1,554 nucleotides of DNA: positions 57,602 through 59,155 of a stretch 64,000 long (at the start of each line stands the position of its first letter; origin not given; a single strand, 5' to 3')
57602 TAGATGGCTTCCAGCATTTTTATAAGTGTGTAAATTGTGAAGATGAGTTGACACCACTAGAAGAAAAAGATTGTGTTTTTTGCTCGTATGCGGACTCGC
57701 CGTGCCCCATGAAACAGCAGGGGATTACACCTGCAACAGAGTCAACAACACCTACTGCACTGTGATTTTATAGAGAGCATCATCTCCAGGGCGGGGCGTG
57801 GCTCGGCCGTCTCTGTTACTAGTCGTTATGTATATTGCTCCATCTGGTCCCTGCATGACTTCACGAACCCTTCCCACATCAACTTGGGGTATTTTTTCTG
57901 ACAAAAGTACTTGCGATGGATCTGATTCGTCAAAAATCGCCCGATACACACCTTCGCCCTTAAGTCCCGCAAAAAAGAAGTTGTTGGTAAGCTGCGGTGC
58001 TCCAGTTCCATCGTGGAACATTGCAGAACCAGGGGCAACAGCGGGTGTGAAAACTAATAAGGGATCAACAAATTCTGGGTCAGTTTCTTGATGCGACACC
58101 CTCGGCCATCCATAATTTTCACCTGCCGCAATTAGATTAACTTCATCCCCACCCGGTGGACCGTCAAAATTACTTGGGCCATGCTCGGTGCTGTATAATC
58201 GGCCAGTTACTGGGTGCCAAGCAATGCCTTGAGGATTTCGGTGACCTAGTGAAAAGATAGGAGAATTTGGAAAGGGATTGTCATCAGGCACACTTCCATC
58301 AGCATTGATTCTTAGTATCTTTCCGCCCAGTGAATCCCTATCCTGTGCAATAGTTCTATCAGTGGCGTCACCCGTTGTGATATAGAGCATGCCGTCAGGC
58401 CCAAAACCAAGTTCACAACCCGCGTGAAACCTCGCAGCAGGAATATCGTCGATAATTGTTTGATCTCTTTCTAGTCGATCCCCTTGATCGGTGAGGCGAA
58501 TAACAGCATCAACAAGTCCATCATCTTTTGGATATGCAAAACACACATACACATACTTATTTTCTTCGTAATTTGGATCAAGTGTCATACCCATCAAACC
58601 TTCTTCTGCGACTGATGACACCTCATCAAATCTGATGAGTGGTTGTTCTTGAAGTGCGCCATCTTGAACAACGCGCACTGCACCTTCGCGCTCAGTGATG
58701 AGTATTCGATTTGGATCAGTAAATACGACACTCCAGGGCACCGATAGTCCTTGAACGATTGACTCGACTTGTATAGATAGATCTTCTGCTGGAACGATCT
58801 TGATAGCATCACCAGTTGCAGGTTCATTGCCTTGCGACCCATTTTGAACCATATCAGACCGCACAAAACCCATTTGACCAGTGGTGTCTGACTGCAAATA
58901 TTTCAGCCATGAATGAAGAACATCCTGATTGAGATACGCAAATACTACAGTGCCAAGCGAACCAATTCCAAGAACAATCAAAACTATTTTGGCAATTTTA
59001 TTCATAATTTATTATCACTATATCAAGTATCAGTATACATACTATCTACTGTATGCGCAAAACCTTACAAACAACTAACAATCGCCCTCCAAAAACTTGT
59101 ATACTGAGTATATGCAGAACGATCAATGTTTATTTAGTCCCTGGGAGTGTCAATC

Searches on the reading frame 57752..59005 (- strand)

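Call 75: search_protein_families(library=pfam, proteins=[window:57752-59005:-], max_evalue=0.00001)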
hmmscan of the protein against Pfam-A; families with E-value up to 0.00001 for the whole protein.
window:57752-59005:- (417 aa): 1 family
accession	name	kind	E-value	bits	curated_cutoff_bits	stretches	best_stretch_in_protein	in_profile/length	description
PF07995.17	GSDH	-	9.6e-90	301.7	25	1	87-401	1-329/332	Glucose / Sorbosone dehydrogenase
